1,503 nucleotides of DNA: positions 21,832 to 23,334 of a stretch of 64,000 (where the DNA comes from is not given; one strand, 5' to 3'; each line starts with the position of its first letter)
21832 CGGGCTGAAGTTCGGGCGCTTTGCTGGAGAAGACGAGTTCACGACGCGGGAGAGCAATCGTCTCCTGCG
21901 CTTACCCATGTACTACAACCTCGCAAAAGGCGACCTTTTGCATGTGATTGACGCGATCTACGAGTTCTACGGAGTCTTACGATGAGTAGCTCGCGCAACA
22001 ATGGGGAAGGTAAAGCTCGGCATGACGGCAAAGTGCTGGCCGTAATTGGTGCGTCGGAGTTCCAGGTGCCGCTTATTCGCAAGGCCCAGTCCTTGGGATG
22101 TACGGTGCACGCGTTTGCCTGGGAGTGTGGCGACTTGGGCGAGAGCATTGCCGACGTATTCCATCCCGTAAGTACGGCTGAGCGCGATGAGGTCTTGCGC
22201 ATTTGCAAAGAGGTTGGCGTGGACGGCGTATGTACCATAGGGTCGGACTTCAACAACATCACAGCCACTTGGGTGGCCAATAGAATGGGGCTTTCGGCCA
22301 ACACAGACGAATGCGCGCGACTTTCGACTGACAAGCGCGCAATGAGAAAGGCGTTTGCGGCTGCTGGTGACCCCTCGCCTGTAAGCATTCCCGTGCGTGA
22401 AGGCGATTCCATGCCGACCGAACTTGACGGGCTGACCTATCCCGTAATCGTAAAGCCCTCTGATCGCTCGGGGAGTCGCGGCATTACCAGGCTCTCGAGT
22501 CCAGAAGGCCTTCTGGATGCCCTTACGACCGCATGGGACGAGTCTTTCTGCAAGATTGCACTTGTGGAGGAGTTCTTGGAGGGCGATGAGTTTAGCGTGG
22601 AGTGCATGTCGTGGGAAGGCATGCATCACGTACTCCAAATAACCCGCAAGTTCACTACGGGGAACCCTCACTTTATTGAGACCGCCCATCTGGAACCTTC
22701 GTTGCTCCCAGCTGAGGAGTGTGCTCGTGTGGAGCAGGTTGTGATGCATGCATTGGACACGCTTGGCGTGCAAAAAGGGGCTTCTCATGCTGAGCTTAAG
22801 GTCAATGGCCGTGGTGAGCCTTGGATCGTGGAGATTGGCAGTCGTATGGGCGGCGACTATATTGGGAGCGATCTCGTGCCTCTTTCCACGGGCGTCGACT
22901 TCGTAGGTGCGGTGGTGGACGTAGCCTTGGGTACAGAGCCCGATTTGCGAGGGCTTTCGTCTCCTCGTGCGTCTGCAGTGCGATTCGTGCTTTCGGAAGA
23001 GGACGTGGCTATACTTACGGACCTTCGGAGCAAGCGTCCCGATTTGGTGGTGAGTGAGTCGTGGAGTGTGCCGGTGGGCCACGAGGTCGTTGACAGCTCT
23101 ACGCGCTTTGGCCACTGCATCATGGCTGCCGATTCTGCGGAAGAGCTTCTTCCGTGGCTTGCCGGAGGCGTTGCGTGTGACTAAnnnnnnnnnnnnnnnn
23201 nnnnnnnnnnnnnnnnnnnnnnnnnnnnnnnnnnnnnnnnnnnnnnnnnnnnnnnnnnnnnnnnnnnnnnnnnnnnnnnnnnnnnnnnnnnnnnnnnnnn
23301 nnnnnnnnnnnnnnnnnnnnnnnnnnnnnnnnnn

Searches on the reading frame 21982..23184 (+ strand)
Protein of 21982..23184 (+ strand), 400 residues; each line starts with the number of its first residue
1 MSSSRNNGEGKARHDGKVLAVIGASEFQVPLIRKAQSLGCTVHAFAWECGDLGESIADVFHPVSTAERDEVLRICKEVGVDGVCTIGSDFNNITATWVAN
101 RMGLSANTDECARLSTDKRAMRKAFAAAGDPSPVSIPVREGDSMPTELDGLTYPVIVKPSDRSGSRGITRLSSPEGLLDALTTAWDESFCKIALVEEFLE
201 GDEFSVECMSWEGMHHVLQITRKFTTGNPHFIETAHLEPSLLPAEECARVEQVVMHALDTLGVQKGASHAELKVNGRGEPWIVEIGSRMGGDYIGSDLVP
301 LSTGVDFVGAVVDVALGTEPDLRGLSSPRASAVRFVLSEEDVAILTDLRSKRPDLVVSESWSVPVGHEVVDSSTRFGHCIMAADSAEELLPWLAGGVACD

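Call 11: search_protein_families(library=pfam, proteins=[window:21982-23184:+])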
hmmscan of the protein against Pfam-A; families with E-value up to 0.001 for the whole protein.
window:21982-23184:+ (400 aa): 5 families
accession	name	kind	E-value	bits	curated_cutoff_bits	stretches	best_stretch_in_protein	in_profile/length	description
PF13535.11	ATP-grasp_4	-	3.9e-21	75.8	27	1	152-292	2-156/160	ATP-grasp domain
PF07478.18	Dala_Dala_lig_C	-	6.3e-09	36.1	24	1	148-286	32-173/204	D-ala D-ala ligase C-terminus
PF02655.19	ATP-grasp_3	-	3.9e-07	30.7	23.2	1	117-291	3-159/160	ATP-grasp domain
PF02786.22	CPSase_L_D2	-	5.7e-07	29.7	19.8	1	117-318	1-206/211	Carbamoyl-phosphate synthase L chain, ATP binding domain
PF15632.11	ATPgrasp_Ter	-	0.00015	22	29.1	1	193-318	5-111/131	ATP-grasp in the biosynthetic pathway with Ter operon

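Call 27: find_homologous_proteins(query=window:21982-23184:+, max_evalue=1e-20)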
Query window:21982-23184:+ (400 aa): 2414 proteins with E <= 1e-20 among 8000 candidates; the best 120 are listed.
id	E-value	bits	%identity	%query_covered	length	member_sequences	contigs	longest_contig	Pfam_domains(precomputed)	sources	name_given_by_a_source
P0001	6.5e-267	903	100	100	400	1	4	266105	PF13535.12,PF02786.23,PF02655.20,PF07478.19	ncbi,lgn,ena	-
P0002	4.3e-231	785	87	100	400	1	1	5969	PF13535.12,PF02786.23,PF02655.20,PF07478.19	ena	-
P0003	8.1e-231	784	87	100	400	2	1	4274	PF13535.12,PF02786.23,PF02655.20,PF07478.19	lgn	-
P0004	2.7e-225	766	85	100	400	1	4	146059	PF13535.12,PF02786.23,PF02655.20,PF07478.19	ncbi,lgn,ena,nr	ncbi:MAG: ATP-grasp domain-containing protein [Atopobiaceae bacterium]|nr:ATP-grasp domain-containin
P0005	3.5e-191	654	75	96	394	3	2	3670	PF13535.12,PF02786.23,PF02655.20,PF07478.19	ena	-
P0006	3.4e-179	614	72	97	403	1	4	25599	PF13535.12,PF02786.23,PF02655.20,PF07478.19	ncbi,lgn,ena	-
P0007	1.8e-177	609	72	95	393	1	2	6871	PF13535.12,PF02655.20,PF07478.19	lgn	-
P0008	9.8e-177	606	70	96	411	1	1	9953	PF13535.12,PF02786.23,PF02655.20,PF07478.19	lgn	-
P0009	8.9e-175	600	71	95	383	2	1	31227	PF13535.12,PF02655.20,PF07478.19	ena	-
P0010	1.9e-174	599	69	95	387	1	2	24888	PF13535.12,PF15632.12,PF02786.23,PF02655.20,PF07478.19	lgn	-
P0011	6.3e-174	597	70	95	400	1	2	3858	PF13535.12,PF02786.23,PF02655.20,PF07478.19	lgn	-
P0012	2.4e-168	578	67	96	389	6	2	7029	PF13535.12,PF02786.23,PF02655.20,PF07478.19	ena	-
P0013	7.1e-164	564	66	97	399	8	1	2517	PF13535.12,PF02786.23,PF02655.20,PF07478.19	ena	-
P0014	8.5e-162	557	63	98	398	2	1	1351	PF13535.12,PF02786.23,PF02655.20,PF07478.19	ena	-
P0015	4.5e-159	548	64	97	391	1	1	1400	PF13535.12,PF15632.12,PF02655.20,PF07478.19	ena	-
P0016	2.2e-157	542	66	95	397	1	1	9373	PF13535.12,PF02655.20,PF07478.19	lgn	-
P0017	3.3e-157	542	61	98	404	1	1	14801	PF13535.12,PF02786.23,PF02655.20,PF07478.19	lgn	-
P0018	1.0e-148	514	63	94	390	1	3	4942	PF13535.12,PF02655.20,PF07478.19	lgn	-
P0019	5.1e-143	495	62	94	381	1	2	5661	PF13535.12,PF02655.20,PF07478.19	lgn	-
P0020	2.7e-141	489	58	94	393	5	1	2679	PF13535.12,PF02655.20,PF07478.19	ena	-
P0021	6.9e-141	488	57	94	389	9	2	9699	PF13535.12,PF02655.20,PF07478.19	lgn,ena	-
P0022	2.7e-136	473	58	94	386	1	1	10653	PF13535.12,PF02786.23,PF02655.20,PF07478.19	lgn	-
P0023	5.1e-136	472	59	94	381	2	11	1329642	PF13535.12,PF02655.20,PF07478.19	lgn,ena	-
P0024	1.8e-133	464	57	94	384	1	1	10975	PF13535.12,PF02222.28,PF02655.20,PF07478.19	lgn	-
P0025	6.5e-133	462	57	94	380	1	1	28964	PF13535.12,PF02655.20,PF07478.19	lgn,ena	-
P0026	1.3e-132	461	57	94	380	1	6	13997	PF13535.12,PF02786.23,PF02655.20,PF07478.19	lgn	-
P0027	6.3e-132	459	58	95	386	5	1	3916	PF13535.12,PF02655.20,PF07478.19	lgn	-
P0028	9.1e-131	455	57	94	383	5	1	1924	PF13535.12,PF02655.20,PF07478.19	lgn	-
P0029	1.6e-130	454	56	94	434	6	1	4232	PF13535.12,PF02655.20,PF07478.19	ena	-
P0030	2.3e-130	453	56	96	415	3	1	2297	PF13535.12,PF07478.19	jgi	jgi:biotin carboxylase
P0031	2.6e-130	453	57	94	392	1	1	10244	PF13535.12,PF02655.20,PF07478.19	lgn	-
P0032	3.3e-130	453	58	96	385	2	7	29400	PF13535.12,PF02655.20,PF07478.19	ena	-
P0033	4.2e-130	453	57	94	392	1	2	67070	PF13535.12,PF02655.20,PF07478.19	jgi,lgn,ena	-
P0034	7.1e-130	452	58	93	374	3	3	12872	PF13535.12,PF02655.20,PF07478.19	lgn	-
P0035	9.3e-130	451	57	94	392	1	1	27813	PF13535.12,PF02655.20,PF07478.19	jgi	-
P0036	1.1e-129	451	55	94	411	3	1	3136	PF13535.12,PF07478.19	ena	-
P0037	1.1e-129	451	56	94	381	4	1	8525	PF13535.12,PF02786.23,PF02655.20,PF01071.25,PF07478.19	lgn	-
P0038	1.5e-129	451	56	94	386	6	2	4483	PF13535.12,PF02655.20,PF07478.19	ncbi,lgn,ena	-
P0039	2.4e-129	450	57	94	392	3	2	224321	PF13535.12,PF02655.20,PF07478.19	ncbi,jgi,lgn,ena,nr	ncbi:MAG: ATP-grasp domain-containing protein [Coriobacteriaceae bacterium]|nr:ATP-grasp domain-cont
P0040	2.7e-129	450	57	95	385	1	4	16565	PF13535.12,PF02655.20,PF07478.19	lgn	-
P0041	4.7e-129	449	56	96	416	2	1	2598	PF13535.12,PF07478.19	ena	-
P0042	6.2e-129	449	56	96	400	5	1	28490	PF13535.12,PF02655.20,PF07478.19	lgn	-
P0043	1.3e-128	448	56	94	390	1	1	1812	PF13535.12,PF02655.20,PF07478.19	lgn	-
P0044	1.4e-128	448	58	94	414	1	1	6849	PF13535.12,PF07478.19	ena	-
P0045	2.3e-128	447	56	94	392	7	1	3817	PF13535.12,PF02655.20,PF07478.19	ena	-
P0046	2.4e-128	447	56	94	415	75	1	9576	PF13535.12,PF07478.19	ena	-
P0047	3.0e-128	446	56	94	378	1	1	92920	PF13535.12,PF02655.20,PF07478.19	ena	-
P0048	3.5e-128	446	57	96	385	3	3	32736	PF13535.12,PF02655.20,PF07478.19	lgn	-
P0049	3.7e-128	446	55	94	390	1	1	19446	PF13535.12,PF02655.20,PF07478.19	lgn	-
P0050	4.8e-128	446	55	95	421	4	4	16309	PF13535.12,PF07478.19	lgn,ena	-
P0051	4.8e-128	446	54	98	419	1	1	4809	PF13535.12,PF02786.23,PF02655.20,PF07478.19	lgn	-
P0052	7.9e-128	445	56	94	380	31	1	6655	PF13535.12,PF02655.20,PF07478.19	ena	-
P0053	9.0e-128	445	55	94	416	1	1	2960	PF13535.12,PF07478.19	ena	-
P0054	1.1e-127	445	55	94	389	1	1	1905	PF13535.12,PF02786.23,PF07478.19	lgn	-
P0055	1.7e-127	444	56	94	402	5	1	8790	PF13535.12,PF07478.19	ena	-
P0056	3.8e-127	443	56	94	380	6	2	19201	PF13535.12,PF02655.20,PF07478.19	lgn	-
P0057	6.2e-127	442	55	94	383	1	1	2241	PF13535.12,PF02786.23,PF02655.20,PF07478.19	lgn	-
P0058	8.2e-127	442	56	94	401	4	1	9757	PF13535.12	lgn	-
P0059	1.3e-126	441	56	95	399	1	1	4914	PF13535.12,PF02786.23,PF07478.19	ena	-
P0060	1.4e-126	441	56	95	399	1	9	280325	PF13535.12,PF07478.19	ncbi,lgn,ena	-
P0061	2.4e-126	440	55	94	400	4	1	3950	PF13535.12,PF07478.19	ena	-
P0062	4.3e-126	439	54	95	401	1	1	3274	PF13535.12,PF07478.19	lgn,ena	-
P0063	5.5e-126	439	54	94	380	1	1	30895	PF13535.12,PF02786.23,PF02655.20,PF07478.19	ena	-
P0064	6.9e-126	439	56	95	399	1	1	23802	PF13535.12,PF07478.19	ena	-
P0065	7.0e-126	439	55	95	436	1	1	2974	PF13535.12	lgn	-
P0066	7.0e-126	439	56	94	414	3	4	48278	PF13535.12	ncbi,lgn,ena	-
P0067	8.9e-126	438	56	94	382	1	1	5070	PF13535.12,PF02655.20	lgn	-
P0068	9.7e-126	438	55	95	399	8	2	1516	PF13535.12,PF02786.23,PF07478.19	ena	-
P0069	1.0e-125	438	57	94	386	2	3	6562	PF13535.12,PF02655.20,PF07478.19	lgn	-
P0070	1.1e-125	438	54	94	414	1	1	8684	PF13535.12,PF02786.23,PF02655.20,PF07478.19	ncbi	-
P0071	1.6e-125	438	54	94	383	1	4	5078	PF13535.12,PF02786.23,PF02655.20,PF07478.19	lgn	-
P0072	1.9e-125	437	53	94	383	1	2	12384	PF13535.12,PF02222.28,PF02655.20,PF07478.19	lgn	-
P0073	3.3e-125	436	55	94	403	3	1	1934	PF13535.12,PF02786.23,PF02655.20,PF07478.19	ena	-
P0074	3.5e-125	436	54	94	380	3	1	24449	PF13535.12,PF02786.23,PF02655.20,PF07478.19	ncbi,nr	ncbi:MAG: ATP-grasp domain-containing protein [Oscillospiraceae bacterium]|nr:ATP-grasp domain-conta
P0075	3.5e-125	436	54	94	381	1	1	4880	PF13535.12,PF02655.20,PF07478.19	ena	-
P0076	4.6e-125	436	54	96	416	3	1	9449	PF13535.12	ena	-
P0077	5.3e-125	436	55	94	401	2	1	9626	PF13535.12,PF02655.20,PF07478.19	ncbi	-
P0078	6.3e-125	436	54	96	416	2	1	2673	PF13535.12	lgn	-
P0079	1.0e-124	435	53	96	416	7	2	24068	PF13535.12,PF07478.19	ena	-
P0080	1.3e-124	435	54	94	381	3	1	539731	PF13535.12,PF02655.20,PF07478.19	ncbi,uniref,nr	ncbi:acetyl-CoA carboxylase biotin carboxylase subunit family protein [Olsenella sp. Marseille-P4559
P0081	2.5e-124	434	55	94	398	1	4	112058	PF13535.12,PF02655.20,PF07478.19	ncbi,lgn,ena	-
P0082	3.0e-124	433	54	94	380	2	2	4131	PF13535.12,PF02786.23,PF02655.20,PF07478.19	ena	-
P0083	4.0e-124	433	53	94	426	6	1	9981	PF13535.12,PF02786.23,PF07478.19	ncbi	-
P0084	4.2e-124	433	55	95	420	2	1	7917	PF13535.12,PF02655.20,PF07478.19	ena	-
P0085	4.4e-124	433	54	94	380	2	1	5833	PF13535.12,PF02786.23,PF02655.20,PF07478.19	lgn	-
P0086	4.6e-124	433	55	94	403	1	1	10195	PF13535.12,PF07478.19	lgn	-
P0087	4.9e-124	433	54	94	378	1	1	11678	PF13535.12,PF02655.20,PF07478.19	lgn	-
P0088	6.2e-124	432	54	94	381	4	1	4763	PF13535.12,PF02786.23,PF02655.20,PF07478.19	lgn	-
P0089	9.3e-124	432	54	94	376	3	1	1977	PF13535.12,PF02655.20,PF07478.19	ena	-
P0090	9.9e-124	432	54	94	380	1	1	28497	PF13535.12,PF15632.12,PF02655.20,PF07478.19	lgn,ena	-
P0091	1.1e-123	431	55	94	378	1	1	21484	PF13535.12,PF02786.23,PF02655.20,PF07478.19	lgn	-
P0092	1.3e-123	431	53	94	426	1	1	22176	PF13535.12,PF15632.12,PF02786.23,PF07478.19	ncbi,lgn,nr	ncbi:MAG: ATP-grasp domain-containing protein [Coriobacteriales bacterium]|nr:ATP-grasp domain-conta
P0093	1.4e-123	431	55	94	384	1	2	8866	PF13535.12,PF02786.23,PF02655.20,PF07478.19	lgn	-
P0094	1.4e-123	431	54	95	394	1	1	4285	PF13535.12,PF15632.12,PF02655.20,PF07478.19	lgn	-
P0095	1.5e-123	431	56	95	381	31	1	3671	PF13535.12,PF02655.20,PF07478.19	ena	-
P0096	1.7e-123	431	53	94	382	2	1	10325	PF13535.12,PF02786.23,PF02655.20,PF07478.19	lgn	-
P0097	1.8e-123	431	53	96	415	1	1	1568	PF13535.12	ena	-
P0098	2.3e-123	430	54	94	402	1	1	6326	PF13535.12,PF07478.19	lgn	-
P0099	2.6e-123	430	53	94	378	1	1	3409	PF13535.12,PF02786.23,PF02655.20,PF07478.19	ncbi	-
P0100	6.9e-123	429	53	96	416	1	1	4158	PF13535.12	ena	-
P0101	7.5e-123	429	53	94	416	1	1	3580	PF13535.12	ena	-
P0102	1.4e-122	428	53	94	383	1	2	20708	PF13535.12,PF02786.23,PF02655.20,PF07478.19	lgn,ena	-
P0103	1.4e-122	428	53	94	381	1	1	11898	PF13535.12,PF02786.23,PF02655.20,PF07478.19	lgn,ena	-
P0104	1.4e-122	428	54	96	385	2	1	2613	PF13535.12,PF02655.20,PF07478.19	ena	-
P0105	1.6e-122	428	53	94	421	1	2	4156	PF13535.12,PF07478.19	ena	-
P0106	1.7e-122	428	55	94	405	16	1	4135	PF13535.12,PF07478.19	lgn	-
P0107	2.6e-122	427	56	94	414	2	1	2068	PF13535.12,PF07478.19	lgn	-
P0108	2.8e-122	427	53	94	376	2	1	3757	PF13535.12,PF02655.20,PF07478.19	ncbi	-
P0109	2.9e-122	427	53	95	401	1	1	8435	PF13535.12,PF02786.23,PF07478.19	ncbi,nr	ncbi:MAG: ATP-grasp domain-containing protein, partial [Coriobacteriales bacterium]|nr:ATP-grasp dom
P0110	3.7e-122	426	54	94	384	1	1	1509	PF13535.12,PF02786.23,PF02655.20,PF07478.19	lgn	-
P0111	4.9e-122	426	52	95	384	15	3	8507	PF13535.12,PF02655.20,PF07478.19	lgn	-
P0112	6.4e-122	426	53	94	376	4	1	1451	PF13535.12,PF02655.20,PF07478.19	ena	-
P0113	6.9e-122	426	53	94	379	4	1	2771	PF13535.12,PF02655.20,PF07478.19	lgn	-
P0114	7.4e-122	425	53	96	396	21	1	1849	PF13535.12,PF02786.23,PF02222.28,PF02655.20,PF07478.19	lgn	-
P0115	1.2e-121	425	53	94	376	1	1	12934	PF13535.12,PF02786.23,PF02655.20,PF07478.19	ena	-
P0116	1.5e-121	424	54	94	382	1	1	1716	PF13535.12,PF02786.23,PF02655.20,PF07478.19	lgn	-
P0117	1.7e-121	424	53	94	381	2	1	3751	PF13535.12,PF02655.20,PF07478.19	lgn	-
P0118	1.8e-121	424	53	94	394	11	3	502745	PF13535.12,PF02786.23,PF02655.20,PF07478.19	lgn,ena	-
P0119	2.2e-121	424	53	94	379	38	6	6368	PF13535.12,PF02786.23,PF02655.20,PF07478.19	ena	-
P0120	2.3e-121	424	53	95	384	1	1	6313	PF13535.12,PF02655.20,PF07478.19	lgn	-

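Call 28: find_encoding_contigs(protein=P0001, flank=6000, max_places=6)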
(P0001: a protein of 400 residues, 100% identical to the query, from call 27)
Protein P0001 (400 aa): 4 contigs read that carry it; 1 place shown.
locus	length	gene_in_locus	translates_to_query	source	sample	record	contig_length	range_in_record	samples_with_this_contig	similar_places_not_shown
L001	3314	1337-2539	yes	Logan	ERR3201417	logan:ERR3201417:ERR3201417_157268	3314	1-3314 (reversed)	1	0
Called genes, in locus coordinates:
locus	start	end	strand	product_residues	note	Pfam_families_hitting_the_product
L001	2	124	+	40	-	?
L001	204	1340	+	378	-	PF01041:DegT_DnrJ_EryC1, PF01212:Beta_elim_lyase, PF00155:Aminotran_1_2, PF00266:Aminotran_5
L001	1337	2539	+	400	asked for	PF02655:ATP-grasp_3 (weak), PF02786:CPSase_L_D2 (weak), PF07478:Dala_Dala_lig_C, PF13535:ATP-grasp_4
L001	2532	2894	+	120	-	PF00892:EamA (weak)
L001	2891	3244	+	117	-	PF00892:EamA (faint)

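Call 29: find_encoding_contigs(protein=P0002, flank=6000, max_places=4)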
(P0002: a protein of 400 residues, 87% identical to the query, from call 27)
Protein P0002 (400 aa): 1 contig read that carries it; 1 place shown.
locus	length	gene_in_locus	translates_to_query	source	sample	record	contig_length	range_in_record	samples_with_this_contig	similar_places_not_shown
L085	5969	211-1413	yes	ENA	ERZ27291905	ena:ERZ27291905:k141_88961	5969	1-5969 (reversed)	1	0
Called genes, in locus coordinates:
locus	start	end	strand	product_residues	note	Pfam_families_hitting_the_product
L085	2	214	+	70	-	?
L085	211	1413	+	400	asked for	PF02655:ATP-grasp_3, PF02786:CPSase_L_D2 (weak), PF07478:Dala_Dala_lig_C, PF13535:ATP-grasp_4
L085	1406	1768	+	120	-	PF00892:EamA (weak)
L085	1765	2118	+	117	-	PF00892:EamA (faint)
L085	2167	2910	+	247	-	PF01128:IspD, PF12804:NTP_transf_3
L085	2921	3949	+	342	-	PF01073:3Beta_HSD, PF01370:Epimerase, PF04321:RmlD_sub_bind (weak), PF13460:NAD_binding_10, PF16363:GDP_Man_Dehyd, PF07993:NAD_binding_4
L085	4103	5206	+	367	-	PF01073:3Beta_HSD, PF01370:Epimerase, PF02719:Polysacc_synt_2, PF04321:RmlD_sub_bind, PF07993:NAD_binding_4, PF16363:GDP_Man_Dehyd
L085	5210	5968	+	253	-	?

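Call 30: find_encoding_contigs(protein=P0004, flank=6000, max_places=6)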
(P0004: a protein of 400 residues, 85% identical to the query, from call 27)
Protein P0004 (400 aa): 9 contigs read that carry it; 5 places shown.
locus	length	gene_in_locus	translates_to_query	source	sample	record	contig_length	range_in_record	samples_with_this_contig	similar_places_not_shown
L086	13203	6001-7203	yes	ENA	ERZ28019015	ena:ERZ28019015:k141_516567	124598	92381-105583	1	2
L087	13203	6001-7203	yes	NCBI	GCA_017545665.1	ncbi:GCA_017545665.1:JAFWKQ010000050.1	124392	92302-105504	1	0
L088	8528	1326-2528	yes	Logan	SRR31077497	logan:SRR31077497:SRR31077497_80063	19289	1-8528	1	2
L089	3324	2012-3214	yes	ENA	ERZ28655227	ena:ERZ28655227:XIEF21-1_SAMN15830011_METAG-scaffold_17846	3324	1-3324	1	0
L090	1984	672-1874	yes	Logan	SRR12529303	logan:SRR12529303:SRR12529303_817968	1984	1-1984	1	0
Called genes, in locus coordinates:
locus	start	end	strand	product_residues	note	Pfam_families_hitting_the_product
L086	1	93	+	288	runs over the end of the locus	PF01370:Epimerase, PF04321:RmlD_sub_bind, PF16363:GDP_Man_Dehyd, PF02719:Polysacc_synt_2 (weak), PF07993:NAD_binding_4 (weak)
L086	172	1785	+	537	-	PF13692:Glyco_trans_1_4 (weak), PF22772:WsaF_C, PF13524:Glyco_trans_1_2 (weak), PF08481:GBS_Bsp-like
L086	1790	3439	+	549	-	PF09913:DUF2142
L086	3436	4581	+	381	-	PF01757:Acyl_transf_3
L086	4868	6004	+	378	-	PF01041:DegT_DnrJ_EryC1, PF01212:Beta_elim_lyase (weak), PF00155:Aminotran_1_2, PF01053:Cys_Met_Meta_PP (weak), PF00266:Aminotran_5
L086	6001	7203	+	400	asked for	PF02655:ATP-grasp_3 (weak), PF02786:CPSase_L_D2 (weak), PF07478:Dala_Dala_lig_C, PF13535:ATP-grasp_4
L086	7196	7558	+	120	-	PF00892:EamA (weak)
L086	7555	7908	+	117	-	PF00892:EamA (faint)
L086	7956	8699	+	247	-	PF01128:IspD, PF12804:NTP_transf_3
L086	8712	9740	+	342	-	PF01073:3Beta_HSD, PF01370:Epimerase, PF04321:RmlD_sub_bind, PF07993:NAD_binding_4, PF13460:NAD_binding_10 (weak), PF16363:GDP_Man_Dehyd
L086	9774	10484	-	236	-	PF00535:Glycos_transf_2, PF10111:Glyco_tranf_2_2 (weak)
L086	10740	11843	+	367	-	PF01073:3Beta_HSD, PF01370:Epimerase, PF02719:Polysacc_synt_2, PF04321:RmlD_sub_bind, PF07993:NAD_binding_4, PF16363:GDP_Man_Dehyd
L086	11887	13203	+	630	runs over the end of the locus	-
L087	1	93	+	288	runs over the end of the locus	PF01370:Epimerase, PF04321:RmlD_sub_bind, PF16363:GDP_Man_Dehyd, PF02719:Polysacc_synt_2 (weak), PF07993:NAD_binding_4 (weak)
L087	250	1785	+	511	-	PF13692:Glyco_trans_1_4 (weak), PF22772:WsaF_C, PF13524:Glyco_trans_1_2 (weak), PF08481:GBS_Bsp-like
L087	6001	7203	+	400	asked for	PF02655:ATP-grasp_3 (weak), PF02786:CPSase_L_D2 (weak), PF07478:Dala_Dala_lig_C, PF13535:ATP-grasp_4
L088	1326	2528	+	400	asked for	PF02655:ATP-grasp_3 (weak), PF02786:CPSase_L_D2 (weak), PF07478:Dala_Dala_lig_C, PF13535:ATP-grasp_4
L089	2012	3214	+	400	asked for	PF02655:ATP-grasp_3 (weak), PF02786:CPSase_L_D2 (weak), PF07478:Dala_Dala_lig_C, PF13535:ATP-grasp_4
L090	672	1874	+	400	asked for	PF02655:ATP-grasp_3 (weak), PF02786:CPSase_L_D2 (weak), PF07478:Dala_Dala_lig_C, PF13535:ATP-grasp_4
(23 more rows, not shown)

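Call 31: find_encoding_contigs(protein=P0003, flank=6000, max_places=3)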
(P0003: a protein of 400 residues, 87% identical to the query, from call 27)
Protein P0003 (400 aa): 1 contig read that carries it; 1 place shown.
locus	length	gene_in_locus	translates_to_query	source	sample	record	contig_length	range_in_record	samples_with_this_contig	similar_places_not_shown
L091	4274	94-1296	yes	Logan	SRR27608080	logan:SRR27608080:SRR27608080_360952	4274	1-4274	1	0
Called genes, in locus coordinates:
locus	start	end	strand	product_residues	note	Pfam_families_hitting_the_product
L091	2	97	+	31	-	?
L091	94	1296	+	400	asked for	PF02655:ATP-grasp_3, PF02786:CPSase_L_D2 (weak), PF07478:Dala_Dala_lig_C, PF13535:ATP-grasp_4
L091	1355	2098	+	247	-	PF01128:IspD, PF12804:NTP_transf_3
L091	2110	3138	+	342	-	PF01073:3Beta_HSD, PF01370:Epimerase, PF04321:RmlD_sub_bind, PF13460:NAD_binding_10 (weak), PF16363:GDP_Man_Dehyd, PF07993:NAD_binding_4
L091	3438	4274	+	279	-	?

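Call 32: find_encoding_contigs(protein=P0006, flank=7000, max_places=3)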
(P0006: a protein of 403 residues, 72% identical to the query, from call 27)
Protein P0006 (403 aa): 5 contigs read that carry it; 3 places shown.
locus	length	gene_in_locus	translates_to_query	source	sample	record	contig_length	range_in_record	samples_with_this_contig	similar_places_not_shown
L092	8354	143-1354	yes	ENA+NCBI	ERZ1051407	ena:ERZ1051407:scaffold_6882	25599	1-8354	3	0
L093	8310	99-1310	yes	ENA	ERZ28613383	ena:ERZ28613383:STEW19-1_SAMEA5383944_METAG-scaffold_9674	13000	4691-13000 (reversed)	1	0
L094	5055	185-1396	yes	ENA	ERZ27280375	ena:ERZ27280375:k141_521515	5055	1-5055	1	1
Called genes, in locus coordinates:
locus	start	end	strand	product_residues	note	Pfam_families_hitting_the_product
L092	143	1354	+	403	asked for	PF02786:CPSase_L_D2 (faint), PF02655:ATP-grasp_3 (weak), PF07478:Dala_Dala_lig_C, PF13535:ATP-grasp_4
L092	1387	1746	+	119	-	-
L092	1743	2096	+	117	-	PF00892:EamA (faint)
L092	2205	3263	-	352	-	PF01757:Acyl_transf_3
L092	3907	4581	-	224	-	PF11536:DUF3226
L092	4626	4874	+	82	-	-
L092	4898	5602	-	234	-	PF13175:AAA_15, PF13555:AAA_29 (weak)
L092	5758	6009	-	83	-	-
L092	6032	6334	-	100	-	-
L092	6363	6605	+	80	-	-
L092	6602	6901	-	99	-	PF14213:DUF4325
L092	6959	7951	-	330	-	PF13581:HATPase_c_2 (weak), PF02518:HATPase_c (weak)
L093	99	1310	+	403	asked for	PF02786:CPSase_L_D2 (faint), PF02655:ATP-grasp_3 (weak), PF07478:Dala_Dala_lig_C, PF13535:ATP-grasp_4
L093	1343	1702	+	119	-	-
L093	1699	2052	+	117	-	PF00892:EamA (faint)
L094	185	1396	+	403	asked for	PF02786:CPSase_L_D2 (faint), PF02655:ATP-grasp_3 (weak), PF07478:Dala_Dala_lig_C, PF13535:ATP-grasp_4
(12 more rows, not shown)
